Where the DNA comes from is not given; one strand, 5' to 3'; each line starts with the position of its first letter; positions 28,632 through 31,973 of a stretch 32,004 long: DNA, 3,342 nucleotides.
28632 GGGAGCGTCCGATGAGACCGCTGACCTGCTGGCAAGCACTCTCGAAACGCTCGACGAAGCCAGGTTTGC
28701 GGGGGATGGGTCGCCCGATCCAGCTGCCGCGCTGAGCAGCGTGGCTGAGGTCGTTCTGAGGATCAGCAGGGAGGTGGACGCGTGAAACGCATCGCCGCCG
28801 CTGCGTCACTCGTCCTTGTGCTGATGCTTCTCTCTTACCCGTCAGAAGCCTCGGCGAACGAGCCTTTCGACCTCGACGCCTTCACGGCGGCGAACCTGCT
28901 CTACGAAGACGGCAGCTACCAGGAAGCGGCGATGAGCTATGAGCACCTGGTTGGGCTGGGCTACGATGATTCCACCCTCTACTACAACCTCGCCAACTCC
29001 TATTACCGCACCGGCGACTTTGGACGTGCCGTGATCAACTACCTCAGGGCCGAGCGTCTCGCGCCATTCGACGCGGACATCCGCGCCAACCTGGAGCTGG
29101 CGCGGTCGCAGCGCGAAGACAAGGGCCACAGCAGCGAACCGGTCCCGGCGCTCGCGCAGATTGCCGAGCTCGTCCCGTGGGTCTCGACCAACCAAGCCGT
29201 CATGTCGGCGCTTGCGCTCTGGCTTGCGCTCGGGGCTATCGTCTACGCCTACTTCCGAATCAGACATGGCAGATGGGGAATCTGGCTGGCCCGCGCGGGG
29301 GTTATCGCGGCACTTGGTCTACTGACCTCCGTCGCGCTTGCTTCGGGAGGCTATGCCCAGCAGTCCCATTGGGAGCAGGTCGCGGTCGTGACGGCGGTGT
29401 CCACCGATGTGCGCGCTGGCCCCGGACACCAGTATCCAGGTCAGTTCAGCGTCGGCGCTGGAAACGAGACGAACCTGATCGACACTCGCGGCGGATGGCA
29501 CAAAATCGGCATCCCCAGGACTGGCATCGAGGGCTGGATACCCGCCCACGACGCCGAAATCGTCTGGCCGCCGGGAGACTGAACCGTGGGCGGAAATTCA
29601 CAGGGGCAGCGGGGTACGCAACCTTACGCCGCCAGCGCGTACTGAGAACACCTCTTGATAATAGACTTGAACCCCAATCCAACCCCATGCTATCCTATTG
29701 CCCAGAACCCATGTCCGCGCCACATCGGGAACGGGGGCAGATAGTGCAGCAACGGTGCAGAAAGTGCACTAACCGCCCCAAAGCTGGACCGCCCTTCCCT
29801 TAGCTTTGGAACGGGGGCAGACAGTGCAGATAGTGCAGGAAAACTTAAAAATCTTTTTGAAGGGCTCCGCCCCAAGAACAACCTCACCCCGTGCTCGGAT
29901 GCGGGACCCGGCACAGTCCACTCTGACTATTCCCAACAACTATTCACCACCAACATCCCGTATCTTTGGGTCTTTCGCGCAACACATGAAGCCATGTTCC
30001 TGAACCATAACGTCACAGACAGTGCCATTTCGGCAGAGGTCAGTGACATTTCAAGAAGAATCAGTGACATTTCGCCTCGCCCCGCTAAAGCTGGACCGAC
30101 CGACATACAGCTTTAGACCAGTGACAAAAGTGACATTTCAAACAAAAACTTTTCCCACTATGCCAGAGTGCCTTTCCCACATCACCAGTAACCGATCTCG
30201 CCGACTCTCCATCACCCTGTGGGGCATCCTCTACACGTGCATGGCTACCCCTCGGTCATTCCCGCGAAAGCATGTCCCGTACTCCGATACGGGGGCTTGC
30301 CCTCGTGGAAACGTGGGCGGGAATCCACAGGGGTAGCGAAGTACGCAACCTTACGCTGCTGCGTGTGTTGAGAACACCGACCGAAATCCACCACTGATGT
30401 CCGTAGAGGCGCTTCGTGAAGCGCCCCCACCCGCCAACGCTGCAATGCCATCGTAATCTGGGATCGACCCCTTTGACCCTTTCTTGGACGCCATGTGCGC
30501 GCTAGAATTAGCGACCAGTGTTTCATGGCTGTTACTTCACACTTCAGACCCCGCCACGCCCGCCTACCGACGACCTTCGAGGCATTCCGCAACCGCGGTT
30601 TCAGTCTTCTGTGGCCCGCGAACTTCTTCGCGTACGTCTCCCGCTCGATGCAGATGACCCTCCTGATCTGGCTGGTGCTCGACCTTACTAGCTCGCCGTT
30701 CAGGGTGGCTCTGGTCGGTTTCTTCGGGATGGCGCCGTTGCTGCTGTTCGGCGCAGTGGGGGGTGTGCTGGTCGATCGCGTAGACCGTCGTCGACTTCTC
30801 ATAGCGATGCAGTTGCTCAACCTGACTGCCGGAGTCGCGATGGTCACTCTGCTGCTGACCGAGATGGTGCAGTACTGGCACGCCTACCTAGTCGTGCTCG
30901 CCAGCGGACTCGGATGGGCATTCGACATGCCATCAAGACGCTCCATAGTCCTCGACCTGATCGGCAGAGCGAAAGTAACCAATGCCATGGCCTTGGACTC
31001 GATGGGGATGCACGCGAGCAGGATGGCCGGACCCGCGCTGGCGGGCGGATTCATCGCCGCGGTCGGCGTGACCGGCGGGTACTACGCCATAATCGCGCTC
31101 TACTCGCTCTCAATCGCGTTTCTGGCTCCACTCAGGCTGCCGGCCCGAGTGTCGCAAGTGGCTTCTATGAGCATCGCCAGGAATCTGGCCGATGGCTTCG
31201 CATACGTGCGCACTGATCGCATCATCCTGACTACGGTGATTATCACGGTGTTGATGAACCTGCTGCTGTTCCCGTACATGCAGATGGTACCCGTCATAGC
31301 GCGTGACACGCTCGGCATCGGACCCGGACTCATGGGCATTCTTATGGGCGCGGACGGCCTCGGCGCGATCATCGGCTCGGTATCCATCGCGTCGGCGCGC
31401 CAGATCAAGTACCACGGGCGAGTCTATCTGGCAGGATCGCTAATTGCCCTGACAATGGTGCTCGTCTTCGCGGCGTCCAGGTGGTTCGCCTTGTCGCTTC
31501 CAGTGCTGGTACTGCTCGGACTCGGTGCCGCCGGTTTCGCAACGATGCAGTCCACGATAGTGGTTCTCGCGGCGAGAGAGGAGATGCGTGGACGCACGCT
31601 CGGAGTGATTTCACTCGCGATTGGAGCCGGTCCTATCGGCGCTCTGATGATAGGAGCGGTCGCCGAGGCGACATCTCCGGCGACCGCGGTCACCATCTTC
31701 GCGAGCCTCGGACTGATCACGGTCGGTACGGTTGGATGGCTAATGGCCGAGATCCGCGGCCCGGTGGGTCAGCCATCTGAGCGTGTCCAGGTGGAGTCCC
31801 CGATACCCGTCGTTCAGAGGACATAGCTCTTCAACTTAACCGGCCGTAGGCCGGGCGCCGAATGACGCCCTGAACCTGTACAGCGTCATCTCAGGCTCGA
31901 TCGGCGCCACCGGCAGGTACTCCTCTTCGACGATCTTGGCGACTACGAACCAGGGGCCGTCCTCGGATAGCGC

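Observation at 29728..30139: Two paralogous 'direct repeats - covarying hairpin - direct repeats' modules in a 0.94-kb gene-free gap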

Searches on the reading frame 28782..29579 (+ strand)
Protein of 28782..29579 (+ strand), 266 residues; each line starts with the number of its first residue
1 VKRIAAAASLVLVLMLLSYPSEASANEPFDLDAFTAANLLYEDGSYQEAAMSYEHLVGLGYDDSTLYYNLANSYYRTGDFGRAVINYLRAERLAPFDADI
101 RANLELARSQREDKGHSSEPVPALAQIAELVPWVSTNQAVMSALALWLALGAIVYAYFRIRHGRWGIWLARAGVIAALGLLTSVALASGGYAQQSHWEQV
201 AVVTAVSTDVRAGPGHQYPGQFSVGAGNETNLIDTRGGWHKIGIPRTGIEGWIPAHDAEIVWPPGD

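Call 10: find_encoding_contigs(protein=window:28782-29579:+, flank=10000, max_places=10)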
Protein window:28782-29579:+ (266 aa): 1 contig read that carries it; 1 place shown.
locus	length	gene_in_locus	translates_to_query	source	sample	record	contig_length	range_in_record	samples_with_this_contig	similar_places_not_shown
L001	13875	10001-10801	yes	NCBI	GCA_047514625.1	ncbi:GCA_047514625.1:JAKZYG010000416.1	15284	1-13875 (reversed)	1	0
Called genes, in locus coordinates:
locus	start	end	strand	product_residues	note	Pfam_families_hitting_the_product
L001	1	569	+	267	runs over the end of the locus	PF00561:Abhydrolase_1, PF12146:Hydrolase_4 (faint), PF12697:Abhydrolase_6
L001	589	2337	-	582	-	PF02129:Peptidase_S15, PF08530:PepX_C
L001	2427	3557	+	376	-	PF00493:MCM (weak), PF20030:bpMoxR, PF07726:AAA_3, PF07728:AAA_5, PF17863:AAA_lid_2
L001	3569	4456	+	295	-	PF01882:DUF58, PF13519:VWA_2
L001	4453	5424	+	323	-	-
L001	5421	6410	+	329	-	PF07584:BatA (weak), PF00092:VWA, PF13519:VWA_2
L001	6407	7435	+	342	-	PF07584:BatA (weak), PF00092:VWA, PF06707:DUF1194 (faint), PF13519:VWA_2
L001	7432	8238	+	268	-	PF13428:TPR_14 (faint), PF13432:TPR_16 (weak), PF13181:TPR_8 (faint), PF14559:TPR_19 (faint), PF13424:TPR_12, PF00515:TPR_1 (weak), PF07719:TPR_2 (weak), PF13414:TPR_11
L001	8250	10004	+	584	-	PF13584:BatD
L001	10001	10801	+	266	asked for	PF07719:TPR_2 (faint), PF13181:TPR_8 (faint), PF13432:TPR_16 (weak), PF08239:SH3_3 (faint)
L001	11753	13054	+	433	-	PF05977:MFS_3, PF07690:MFS_1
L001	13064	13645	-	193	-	PF02775:TPP_enzyme_C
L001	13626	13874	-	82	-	?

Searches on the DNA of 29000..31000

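Call 3: search_rna_families(source=window, start=29000, end=31000, threshold=evalue, max_evalue=10, show_alignments=3)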
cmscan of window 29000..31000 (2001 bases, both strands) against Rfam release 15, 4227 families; matches with E-value up to 10: 1.
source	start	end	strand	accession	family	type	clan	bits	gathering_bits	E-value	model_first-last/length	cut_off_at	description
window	30015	30070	-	RF00588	SNORD41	Gene; snRNA; snoRNA; CD-box;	CL00058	18.2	41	3.6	10-65/70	no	Small nucleolar RNA SNORD41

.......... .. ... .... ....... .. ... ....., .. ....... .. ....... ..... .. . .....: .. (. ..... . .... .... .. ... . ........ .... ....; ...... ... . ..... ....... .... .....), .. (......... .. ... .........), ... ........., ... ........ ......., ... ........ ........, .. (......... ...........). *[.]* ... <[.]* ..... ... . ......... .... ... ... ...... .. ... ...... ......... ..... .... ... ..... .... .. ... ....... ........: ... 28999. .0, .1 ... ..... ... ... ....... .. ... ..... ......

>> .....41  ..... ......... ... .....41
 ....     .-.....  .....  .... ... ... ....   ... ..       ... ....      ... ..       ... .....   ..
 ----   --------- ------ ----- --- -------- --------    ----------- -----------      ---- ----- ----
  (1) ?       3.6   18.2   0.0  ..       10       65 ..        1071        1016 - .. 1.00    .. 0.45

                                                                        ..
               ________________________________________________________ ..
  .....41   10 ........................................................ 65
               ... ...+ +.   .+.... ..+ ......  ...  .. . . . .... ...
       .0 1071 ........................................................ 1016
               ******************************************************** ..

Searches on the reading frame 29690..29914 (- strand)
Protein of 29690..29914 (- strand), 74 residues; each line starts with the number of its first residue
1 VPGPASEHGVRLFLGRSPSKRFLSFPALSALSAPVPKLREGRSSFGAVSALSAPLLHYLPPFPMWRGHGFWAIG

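Call 94: search_protein_families(library=pfam, proteins=[window:29690-29914:-], max_evalue=0.1)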
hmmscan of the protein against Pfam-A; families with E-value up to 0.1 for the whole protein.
window:29690-29914:- (74 aa): 0 families

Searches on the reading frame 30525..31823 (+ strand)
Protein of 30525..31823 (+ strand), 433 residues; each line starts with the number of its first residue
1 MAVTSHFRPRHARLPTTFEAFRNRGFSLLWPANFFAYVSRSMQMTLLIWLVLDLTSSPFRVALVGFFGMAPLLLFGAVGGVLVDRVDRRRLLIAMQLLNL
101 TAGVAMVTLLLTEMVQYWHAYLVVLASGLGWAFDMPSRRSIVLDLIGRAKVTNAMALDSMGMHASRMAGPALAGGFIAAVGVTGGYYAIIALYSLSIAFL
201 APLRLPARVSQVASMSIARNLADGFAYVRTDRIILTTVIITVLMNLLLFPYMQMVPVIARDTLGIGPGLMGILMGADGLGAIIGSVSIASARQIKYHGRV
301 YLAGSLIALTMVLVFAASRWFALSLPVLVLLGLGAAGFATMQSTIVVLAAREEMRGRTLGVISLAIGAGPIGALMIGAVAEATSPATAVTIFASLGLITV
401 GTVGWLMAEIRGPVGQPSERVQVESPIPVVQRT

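Call 27: find_homologous_proteins(query=window:30525-31823:+, max_evalue=1e-30)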
Query window:30525-31823:+ (433 aa): 992 proteins with E <= 1e-30 among 8000 candidates; the best 120 are listed.
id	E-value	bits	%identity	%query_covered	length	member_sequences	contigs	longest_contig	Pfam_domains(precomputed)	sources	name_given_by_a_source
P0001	1.8e-265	899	100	100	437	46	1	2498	PF05977.20,PF07690.22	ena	-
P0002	2.3e-222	757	89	94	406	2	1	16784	PF05977.20,PF07690.22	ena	-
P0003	8.2e-218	742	93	90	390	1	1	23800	PF05977.20,PF07690.22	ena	-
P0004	3.9e-215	733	88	92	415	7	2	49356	PF05977.20,PF07690.22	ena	-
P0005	7.6e-214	729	90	90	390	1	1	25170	PF05977.20,PF07690.22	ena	-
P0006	5.5e-211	719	91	88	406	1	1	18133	PF05977.20,PF07690.22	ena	-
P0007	3.5e-206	703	86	90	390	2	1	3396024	PF05977.20,PF07690.22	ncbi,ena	-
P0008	6.1e-201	686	87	88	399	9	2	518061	PF05977.20,PF07690.22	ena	-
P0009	5.1e-196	670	73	98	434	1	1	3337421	PF05977.20,PF07690.22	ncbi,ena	-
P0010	5.0e-187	640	73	96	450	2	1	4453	PF05977.20,PF07690.22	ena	-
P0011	8.6e-186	636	71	97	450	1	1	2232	PF05977.20,PF07690.22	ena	-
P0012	3.3e-185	634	71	98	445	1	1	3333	PF05977.20,PF07690.22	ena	-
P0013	4.7e-185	634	93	75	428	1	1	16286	PF05977.20,PF07690.22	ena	-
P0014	3.4e-184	631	71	96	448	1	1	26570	PF05977.20,PF07690.22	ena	-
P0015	1.0e-182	626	67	100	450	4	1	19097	PF05977.20,PF07690.22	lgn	-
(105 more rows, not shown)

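Call 28: find_encoding_contigs(protein=P0007, flank=10000, max_places=2)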
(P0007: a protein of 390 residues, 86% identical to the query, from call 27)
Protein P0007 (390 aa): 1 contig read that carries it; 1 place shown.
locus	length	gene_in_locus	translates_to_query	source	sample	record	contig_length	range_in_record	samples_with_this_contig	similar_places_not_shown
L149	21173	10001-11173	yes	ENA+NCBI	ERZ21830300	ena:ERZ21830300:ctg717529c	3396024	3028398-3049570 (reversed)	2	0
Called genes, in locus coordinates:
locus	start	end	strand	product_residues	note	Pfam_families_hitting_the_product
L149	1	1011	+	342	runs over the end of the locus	PF07584:BatA (weak), PF00092:VWA, PF13519:VWA_2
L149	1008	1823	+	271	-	PF00515:TPR_1 (faint), PF07719:TPR_2 (faint), PF13181:TPR_8 (faint), PF13414:TPR_11 (faint), PF13432:TPR_16, PF14559:TPR_19 (faint), PF13424:TPR_12 (weak)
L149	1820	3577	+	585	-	PF13584:BatD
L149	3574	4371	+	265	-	PF13414:TPR_11 (faint)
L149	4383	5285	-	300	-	PF00528:BPD_transp_1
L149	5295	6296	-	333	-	PF19300:BPD_transp_1_N (weak), PF00528:BPD_transp_1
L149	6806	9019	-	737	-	PF00496:SBP_bac_5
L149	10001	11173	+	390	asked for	PF05977:MFS_3, PF07690:MFS_1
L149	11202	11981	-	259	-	PF00106:adh_short, PF23441:SDR (weak), PF13561:adh_short_C2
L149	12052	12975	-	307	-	PF18917:LiaI-LiaF-like_TM1 (weak), PF22570:LiaF-TM (weak), PF09922:LiaF-like_C (faint)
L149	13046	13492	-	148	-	PF04024:PspC, PF22570:LiaF-TM (weak), PF18917:LiaI-LiaF-like_TM1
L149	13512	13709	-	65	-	-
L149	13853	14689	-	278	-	PF00753:Lactamase_B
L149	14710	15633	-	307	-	PF00296:Bac_luciferase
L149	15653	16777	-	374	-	PF00890:FAD_binding_2, PF01266:DAO, PF13450:NAD_binding_8 (weak)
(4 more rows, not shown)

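Call 29: find_encoding_contigs(protein=P0003, flank=10000, max_places=2)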
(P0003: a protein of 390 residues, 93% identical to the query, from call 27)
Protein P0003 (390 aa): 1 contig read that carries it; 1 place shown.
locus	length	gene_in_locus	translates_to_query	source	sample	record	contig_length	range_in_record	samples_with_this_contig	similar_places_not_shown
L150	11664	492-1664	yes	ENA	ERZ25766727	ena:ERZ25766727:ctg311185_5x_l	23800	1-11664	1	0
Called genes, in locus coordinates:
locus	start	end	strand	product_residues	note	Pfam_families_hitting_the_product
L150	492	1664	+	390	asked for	PF05977:MFS_3, PF07690:MFS_1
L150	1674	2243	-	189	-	PF02775:TPP_enzyme_C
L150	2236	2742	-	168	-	PF02776:TPP_enzyme_N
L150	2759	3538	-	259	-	PF00106:adh_short, PF23441:SDR, PF13561:adh_short_C2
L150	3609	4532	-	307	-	PF18917:LiaI-LiaF-like_TM1, PF22570:LiaF-TM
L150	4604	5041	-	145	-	PF04024:PspC, PF18917:LiaI-LiaF-like_TM1 (weak)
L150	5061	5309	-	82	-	-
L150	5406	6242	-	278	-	PF00753:Lactamase_B, PF12706:Lactamase_B_2 (weak)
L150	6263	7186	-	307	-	PF00296:Bac_luciferase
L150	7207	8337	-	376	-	PF00890:FAD_binding_2 (weak), PF01266:DAO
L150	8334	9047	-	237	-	PF00702:Hydrolase, PF13419:HAD_2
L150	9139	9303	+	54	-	-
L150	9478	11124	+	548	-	PF00999:Na_H_Exchanger, PF00571:CBS (faint)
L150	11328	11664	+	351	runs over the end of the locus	PF08240:ADH_N, PF00107:ADH_zinc_N, PF13602:ADH_zinc_N_2 (weak)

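Call 30: find_encoding_contigs(protein=P0004, flank=10000, max_places=2)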
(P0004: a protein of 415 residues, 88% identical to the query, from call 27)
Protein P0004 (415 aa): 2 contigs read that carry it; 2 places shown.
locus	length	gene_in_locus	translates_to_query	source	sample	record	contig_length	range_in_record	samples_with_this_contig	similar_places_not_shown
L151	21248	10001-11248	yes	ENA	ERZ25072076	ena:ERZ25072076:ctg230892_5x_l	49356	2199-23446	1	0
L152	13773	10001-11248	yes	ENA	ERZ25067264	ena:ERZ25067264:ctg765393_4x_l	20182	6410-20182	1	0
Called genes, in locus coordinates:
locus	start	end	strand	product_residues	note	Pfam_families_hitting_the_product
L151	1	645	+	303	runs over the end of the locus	PF12911:OppC_N, PF00528:BPD_transp_1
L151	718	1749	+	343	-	PF00005:ABC_tran, PF08352:oligo_HPY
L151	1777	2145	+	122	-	PF01408:GFO_IDH_MocA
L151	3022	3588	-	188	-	-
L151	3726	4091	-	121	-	PF10711:DUF2513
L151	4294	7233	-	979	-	-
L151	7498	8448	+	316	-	PF05598:DUF772, PF01609:DDE_Tnp_1, PF13612:DDE_Tnp_1_3 (weak)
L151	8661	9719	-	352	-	-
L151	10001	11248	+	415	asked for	PF05977:MFS_3, PF07690:MFS_1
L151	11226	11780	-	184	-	PF02775:TPP_enzyme_C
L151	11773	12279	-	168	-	PF02776:TPP_enzyme_N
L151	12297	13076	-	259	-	PF00106:adh_short, PF23441:SDR (weak), PF13561:adh_short_C2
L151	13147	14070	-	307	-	PF22570:LiaF-TM (weak)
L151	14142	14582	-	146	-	PF04024:PspC, PF22570:LiaF-TM (weak), PF18917:LiaI-LiaF-like_TM1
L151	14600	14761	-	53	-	-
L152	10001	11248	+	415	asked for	PF05977:MFS_3, PF07690:MFS_1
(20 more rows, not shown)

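Call 31: find_encoding_contigs(protein=P0008, flank=10000, max_places=2)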
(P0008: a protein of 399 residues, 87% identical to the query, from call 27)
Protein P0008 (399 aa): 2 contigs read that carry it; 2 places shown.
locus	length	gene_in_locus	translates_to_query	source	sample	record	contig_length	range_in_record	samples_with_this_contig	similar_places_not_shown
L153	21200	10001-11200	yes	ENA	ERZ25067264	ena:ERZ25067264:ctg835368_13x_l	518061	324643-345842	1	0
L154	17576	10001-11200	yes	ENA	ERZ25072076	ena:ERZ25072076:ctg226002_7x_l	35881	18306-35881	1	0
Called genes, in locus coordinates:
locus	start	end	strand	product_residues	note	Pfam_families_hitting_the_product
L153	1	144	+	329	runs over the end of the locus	PF07584:BatA (weak), PF00092:VWA, PF13519:VWA_2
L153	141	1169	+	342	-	PF07584:BatA (weak), PF00092:VWA, PF13519:VWA_2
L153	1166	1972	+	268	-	PF07719:TPR_2 (faint), PF13181:TPR_8 (faint), PF13428:TPR_14 (faint), PF13432:TPR_16, PF14559:TPR_19 (weak), PF13424:TPR_12 (weak), PF00515:TPR_1 (weak), PF13414:TPR_11 (weak)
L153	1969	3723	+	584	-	PF13584:BatD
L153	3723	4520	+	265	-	PF13181:TPR_8 (faint), PF13432:TPR_16, PF13414:TPR_11 (faint), PF07719:TPR_2 (weak)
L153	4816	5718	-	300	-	PF00528:BPD_transp_1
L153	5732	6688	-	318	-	PF19300:BPD_transp_1_N, PF00528:BPD_transp_1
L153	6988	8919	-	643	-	PF00496:SBP_bac_5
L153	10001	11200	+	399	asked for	PF05977:MFS_3, PF07690:MFS_1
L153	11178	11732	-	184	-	PF02775:TPP_enzyme_C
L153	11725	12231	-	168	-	PF02776:TPP_enzyme_N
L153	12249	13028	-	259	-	PF00106:adh_short, PF23441:SDR (weak), PF13561:adh_short_C2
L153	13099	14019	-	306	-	PF22570:LiaF-TM (weak)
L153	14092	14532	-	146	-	PF04024:PspC, PF22570:LiaF-TM, PF18917:LiaI-LiaF-like_TM1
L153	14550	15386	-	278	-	PF00753:Lactamase_B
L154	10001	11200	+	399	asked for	PF05977:MFS_3, PF07690:MFS_1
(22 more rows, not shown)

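Call 80: find_encoding_contigs(protein=P0005, flank=8000, max_places=3)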
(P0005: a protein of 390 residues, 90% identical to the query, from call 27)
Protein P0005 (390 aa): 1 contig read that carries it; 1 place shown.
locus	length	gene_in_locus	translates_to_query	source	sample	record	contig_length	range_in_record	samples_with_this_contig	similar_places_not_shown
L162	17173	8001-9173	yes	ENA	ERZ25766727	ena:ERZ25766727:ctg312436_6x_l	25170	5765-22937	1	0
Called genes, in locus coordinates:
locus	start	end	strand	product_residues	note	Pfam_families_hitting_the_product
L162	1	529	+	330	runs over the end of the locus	PF00493:MCM (weak), PF20030:bpMoxR, PF07726:AAA_3, PF07728:AAA_5, PF17863:AAA_lid_2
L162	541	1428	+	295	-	PF01882:DUF58, PF13519:VWA_2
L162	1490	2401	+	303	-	-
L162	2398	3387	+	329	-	PF07584:BatA (weak), PF00092:VWA, PF13519:VWA_2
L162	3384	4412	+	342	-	PF07584:BatA (weak), PF00092:VWA, PF13519:VWA_2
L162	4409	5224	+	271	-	PF13428:TPR_14 (faint), PF13432:TPR_16, PF13176:TPR_7 (faint), PF14559:TPR_19 (weak), PF13424:TPR_12 (weak), PF00515:TPR_1 (weak), PF07719:TPR_2 (weak), PF13414:TPR_11 (weak), +1 more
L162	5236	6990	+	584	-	PF13584:BatD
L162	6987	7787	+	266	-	PF07719:TPR_2 (faint), PF13181:TPR_8 (faint), PF13432:TPR_16 (weak), PF13414:TPR_11 (faint)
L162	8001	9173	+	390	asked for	PF05977:MFS_3, PF07690:MFS_1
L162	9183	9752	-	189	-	PF02775:TPP_enzyme_C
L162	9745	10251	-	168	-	PF02776:TPP_enzyme_N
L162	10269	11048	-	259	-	PF00106:adh_short, PF23441:SDR (weak), PF13561:adh_short_C2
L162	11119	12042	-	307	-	PF18917:LiaI-LiaF-like_TM1 (weak), PF22570:LiaF-TM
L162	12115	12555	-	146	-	PF04024:PspC, PF22570:LiaF-TM, PF18917:LiaI-LiaF-like_TM1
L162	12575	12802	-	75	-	-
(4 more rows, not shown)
